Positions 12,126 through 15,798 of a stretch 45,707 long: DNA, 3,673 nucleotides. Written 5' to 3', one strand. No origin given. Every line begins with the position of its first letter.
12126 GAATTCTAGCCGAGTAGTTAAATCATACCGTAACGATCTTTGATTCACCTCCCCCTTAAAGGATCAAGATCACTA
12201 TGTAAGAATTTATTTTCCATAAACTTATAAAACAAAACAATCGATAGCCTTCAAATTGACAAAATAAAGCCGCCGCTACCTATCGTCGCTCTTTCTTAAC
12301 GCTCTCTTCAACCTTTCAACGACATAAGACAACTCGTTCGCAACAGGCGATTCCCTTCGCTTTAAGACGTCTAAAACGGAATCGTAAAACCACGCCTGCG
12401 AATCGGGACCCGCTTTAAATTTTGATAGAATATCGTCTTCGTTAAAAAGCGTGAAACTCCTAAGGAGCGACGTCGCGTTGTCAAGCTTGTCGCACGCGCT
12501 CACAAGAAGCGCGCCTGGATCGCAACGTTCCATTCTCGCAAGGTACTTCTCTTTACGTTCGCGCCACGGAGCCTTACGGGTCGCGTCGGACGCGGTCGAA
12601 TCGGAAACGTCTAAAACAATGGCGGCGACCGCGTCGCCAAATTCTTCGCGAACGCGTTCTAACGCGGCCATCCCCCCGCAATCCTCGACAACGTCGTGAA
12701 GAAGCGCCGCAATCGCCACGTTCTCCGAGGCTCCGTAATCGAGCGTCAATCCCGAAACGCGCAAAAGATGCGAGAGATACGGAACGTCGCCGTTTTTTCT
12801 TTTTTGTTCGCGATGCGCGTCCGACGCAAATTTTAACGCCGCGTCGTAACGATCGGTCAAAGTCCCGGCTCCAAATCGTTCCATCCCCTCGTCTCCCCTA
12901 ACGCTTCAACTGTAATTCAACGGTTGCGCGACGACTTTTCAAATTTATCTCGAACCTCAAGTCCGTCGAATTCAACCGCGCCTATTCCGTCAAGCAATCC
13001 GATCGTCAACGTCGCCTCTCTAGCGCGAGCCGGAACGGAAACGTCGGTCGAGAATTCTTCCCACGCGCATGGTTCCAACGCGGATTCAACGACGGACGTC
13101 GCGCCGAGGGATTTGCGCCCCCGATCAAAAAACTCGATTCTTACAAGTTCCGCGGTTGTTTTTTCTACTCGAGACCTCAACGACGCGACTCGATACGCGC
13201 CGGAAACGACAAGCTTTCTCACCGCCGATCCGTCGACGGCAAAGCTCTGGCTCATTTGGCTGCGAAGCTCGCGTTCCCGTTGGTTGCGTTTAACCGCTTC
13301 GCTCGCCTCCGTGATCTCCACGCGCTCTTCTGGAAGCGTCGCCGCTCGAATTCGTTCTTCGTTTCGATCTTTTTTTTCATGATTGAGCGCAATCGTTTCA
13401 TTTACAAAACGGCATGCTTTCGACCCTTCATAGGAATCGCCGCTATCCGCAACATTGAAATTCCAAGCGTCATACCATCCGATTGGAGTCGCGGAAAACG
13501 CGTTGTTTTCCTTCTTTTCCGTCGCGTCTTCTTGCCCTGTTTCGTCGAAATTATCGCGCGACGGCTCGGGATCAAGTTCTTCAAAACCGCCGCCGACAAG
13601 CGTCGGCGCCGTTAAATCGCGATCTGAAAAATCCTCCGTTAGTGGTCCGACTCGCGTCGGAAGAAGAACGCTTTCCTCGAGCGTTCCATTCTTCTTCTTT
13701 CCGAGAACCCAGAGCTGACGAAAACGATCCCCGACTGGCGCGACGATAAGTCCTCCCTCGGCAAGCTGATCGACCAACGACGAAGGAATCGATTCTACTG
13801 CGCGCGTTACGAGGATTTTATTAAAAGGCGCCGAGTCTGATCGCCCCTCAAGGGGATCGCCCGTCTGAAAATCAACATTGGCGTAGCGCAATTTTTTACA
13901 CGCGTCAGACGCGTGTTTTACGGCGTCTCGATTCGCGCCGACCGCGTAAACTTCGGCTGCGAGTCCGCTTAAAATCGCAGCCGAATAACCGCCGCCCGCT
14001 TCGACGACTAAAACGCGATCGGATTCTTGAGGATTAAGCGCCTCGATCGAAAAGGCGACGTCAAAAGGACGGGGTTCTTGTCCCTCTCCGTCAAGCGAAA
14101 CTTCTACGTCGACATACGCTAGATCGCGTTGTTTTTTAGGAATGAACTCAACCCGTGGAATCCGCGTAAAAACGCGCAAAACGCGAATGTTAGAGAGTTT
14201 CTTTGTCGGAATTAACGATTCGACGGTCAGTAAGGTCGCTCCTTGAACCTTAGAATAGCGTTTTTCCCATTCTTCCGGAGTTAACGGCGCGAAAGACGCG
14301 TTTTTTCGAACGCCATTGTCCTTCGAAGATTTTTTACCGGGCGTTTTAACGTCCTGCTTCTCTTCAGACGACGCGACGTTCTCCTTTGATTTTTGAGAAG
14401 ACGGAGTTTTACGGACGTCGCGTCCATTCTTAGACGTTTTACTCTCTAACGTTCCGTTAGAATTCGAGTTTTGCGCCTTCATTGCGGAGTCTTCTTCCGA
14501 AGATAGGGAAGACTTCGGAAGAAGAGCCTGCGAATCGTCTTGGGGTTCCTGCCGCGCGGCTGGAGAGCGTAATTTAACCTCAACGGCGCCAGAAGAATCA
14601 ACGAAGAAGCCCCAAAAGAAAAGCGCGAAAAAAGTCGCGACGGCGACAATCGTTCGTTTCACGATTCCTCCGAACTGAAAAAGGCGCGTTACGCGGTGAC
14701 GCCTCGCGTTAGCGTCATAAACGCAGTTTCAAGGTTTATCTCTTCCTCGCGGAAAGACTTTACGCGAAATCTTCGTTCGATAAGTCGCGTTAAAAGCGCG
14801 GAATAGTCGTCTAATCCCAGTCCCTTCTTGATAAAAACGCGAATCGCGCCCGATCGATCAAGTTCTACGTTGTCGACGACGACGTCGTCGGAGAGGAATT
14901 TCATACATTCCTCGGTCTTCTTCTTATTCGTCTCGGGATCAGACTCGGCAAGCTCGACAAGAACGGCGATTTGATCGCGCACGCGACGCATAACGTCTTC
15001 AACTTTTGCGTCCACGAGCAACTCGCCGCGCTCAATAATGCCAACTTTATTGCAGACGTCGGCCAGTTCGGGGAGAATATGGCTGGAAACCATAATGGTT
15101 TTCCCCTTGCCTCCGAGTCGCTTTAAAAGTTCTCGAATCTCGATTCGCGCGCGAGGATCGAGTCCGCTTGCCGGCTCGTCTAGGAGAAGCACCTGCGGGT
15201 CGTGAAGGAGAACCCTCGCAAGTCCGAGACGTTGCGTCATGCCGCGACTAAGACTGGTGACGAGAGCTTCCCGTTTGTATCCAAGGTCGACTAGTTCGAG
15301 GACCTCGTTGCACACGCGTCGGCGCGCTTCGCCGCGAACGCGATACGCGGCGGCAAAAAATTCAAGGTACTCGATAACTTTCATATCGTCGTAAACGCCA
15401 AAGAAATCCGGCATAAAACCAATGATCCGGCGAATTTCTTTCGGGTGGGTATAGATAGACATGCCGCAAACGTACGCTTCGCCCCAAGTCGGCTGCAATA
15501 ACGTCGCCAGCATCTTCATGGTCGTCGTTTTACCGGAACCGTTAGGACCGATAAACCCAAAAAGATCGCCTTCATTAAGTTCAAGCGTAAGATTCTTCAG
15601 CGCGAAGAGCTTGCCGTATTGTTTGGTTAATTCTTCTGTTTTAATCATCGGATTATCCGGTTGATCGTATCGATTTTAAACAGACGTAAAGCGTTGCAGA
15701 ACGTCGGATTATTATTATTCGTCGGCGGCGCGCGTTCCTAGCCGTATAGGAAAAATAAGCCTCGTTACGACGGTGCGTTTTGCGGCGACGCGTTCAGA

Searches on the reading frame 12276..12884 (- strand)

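Call 28: search_protein_families(library=pfam, proteins=[window:12276-12884:-], max_evalue=0.001)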
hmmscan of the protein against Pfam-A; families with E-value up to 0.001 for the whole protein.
window:12276-12884:- (202 aa): 2 families
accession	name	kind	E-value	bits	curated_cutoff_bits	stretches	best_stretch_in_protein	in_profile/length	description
PF13328.12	HD_4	-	2.5e-20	73.2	27.2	1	16-140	1-127/156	HD domain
PF01966.28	HD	-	8.8e-07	29.7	22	1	36-136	1-115/116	HD domain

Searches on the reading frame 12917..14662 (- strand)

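Call 28: search_protein_families(library=pfam, proteins=[window:12917-14662:-], max_evalue=0.001)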
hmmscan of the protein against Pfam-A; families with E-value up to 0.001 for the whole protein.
window:12917-14662:- (581 aa): 1 family
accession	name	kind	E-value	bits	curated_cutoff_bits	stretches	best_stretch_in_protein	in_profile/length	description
PF01135.25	PCMT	-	4.9e-31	108.6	20.3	1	154-343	14-207/210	Protein-L-isoaspartate(D-aspartate) O-methyltransferase (PCMT)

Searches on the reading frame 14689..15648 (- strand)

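Call 28: search_protein_families(library=pfam, proteins=[window:14689-15648:-], max_evalue=0.001)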
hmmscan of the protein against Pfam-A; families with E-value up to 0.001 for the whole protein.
window:14689-15648:- (319 aa): 4 families
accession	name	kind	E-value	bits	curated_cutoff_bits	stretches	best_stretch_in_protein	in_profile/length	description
PF00005.33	ABC_tran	-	3.6e-26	92.8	25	1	17-160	1-136/137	ABC transporter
PF13304.12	AAA_21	-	2.2e-16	61.2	27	1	117-196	222-303/304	AAA domain, putative AbiEii toxin, Type IV TA system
PF13401.12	AAA_22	-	8.8e-05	23.3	27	1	33-163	11-96/130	AAA domain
PF13175.12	AAA_15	-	0.00027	21.1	32.1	0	17-53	14-49/374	AAA ATPase domain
